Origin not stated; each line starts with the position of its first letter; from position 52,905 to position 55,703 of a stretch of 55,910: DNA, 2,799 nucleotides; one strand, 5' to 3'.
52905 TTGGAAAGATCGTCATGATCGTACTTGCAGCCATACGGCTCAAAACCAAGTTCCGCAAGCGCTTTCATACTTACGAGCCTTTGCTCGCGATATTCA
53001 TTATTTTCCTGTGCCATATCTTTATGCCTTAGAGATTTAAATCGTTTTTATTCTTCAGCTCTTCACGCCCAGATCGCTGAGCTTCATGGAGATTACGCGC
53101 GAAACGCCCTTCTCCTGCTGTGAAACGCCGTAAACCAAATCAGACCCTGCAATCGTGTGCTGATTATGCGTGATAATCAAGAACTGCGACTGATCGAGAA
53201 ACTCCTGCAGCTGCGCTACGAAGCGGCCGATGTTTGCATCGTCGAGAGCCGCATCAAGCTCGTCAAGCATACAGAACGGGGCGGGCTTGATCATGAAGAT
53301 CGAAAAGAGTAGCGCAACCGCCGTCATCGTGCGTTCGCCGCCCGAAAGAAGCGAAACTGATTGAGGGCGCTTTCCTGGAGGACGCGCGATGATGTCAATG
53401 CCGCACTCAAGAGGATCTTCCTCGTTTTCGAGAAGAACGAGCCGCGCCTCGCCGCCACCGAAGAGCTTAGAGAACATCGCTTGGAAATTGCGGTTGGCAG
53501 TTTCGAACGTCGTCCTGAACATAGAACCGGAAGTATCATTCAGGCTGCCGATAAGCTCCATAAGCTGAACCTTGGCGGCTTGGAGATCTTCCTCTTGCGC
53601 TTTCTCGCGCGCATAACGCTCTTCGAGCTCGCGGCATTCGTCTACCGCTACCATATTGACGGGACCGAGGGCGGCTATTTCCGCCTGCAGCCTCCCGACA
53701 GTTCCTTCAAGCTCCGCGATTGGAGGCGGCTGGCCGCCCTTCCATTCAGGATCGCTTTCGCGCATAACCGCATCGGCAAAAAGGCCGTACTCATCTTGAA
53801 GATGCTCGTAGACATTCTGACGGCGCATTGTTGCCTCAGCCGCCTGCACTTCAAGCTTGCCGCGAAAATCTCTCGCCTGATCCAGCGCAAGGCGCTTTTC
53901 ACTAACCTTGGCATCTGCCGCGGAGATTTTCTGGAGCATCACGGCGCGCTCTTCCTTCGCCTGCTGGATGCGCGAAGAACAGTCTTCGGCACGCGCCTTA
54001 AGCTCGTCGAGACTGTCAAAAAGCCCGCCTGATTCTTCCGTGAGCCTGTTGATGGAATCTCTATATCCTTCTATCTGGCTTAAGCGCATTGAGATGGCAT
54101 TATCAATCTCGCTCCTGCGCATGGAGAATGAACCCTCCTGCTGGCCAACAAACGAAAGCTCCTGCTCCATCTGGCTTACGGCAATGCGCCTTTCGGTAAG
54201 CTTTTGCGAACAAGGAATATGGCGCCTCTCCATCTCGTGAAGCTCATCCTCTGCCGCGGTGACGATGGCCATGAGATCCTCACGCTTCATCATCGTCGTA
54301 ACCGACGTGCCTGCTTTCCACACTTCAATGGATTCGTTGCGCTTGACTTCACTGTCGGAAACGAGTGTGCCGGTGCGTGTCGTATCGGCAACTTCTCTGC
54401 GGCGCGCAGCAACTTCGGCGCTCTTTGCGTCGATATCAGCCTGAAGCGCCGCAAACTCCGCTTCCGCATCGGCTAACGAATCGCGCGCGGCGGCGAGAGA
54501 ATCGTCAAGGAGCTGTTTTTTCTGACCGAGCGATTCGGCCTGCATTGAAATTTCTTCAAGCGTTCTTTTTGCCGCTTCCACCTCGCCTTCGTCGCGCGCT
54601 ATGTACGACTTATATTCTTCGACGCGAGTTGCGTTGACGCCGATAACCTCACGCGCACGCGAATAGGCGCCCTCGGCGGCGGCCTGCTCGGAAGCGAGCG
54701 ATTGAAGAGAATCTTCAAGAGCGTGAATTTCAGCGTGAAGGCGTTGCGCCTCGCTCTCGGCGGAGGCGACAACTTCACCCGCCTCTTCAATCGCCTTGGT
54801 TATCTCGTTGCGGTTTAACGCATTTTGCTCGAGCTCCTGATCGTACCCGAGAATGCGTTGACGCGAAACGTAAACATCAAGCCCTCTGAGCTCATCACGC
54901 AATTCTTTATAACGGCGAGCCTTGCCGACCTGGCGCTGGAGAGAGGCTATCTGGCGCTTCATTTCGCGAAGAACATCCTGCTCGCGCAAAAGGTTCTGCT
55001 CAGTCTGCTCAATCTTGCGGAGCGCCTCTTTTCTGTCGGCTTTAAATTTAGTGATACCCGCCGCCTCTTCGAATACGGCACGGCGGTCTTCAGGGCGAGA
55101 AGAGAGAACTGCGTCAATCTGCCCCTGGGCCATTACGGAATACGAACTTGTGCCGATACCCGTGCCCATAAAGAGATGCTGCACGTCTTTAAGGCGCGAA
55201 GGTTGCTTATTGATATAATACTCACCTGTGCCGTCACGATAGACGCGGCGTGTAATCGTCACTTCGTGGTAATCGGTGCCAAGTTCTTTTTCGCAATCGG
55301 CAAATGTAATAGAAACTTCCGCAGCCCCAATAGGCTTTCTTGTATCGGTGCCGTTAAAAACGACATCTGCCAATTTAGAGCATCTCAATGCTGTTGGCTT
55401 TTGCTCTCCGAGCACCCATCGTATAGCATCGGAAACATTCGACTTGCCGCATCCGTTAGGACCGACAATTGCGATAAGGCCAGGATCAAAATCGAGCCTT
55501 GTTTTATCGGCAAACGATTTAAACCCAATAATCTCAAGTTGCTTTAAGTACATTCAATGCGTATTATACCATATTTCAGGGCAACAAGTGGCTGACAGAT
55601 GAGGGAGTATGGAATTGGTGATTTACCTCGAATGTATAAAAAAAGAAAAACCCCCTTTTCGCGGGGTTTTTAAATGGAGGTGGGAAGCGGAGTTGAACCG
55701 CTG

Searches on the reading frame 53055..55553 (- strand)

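Call 47: search_protein_families(library=pfam, proteins=[window:53055-55553:-], max_evalue=0.0001)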
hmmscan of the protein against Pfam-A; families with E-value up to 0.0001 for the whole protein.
window:53055-55553:- (832 aa): 5 families
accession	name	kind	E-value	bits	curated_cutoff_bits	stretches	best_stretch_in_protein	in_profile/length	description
PF02463.25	SMC_N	-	4.4e-68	229.4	40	1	2-818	1-219/220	RecF/RecN/SMC N terminal domain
PF13476.12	AAA_23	-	9.3e-17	62.8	27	1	5-210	1-194/201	AAA domain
PF13175.12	AAA_15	-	2.4e-12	47.6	32.1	1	1-288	1-265/374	AAA ATPase domain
PF13304.12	AAA_21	-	8.8e-08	33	27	0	27-74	2-38/304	AAA domain, putative AbiEii toxin, Type IV TA system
PF13555.12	AAA_29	-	6.8e-05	23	27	0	3-49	1-47/61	P-loop containing region of AAA domain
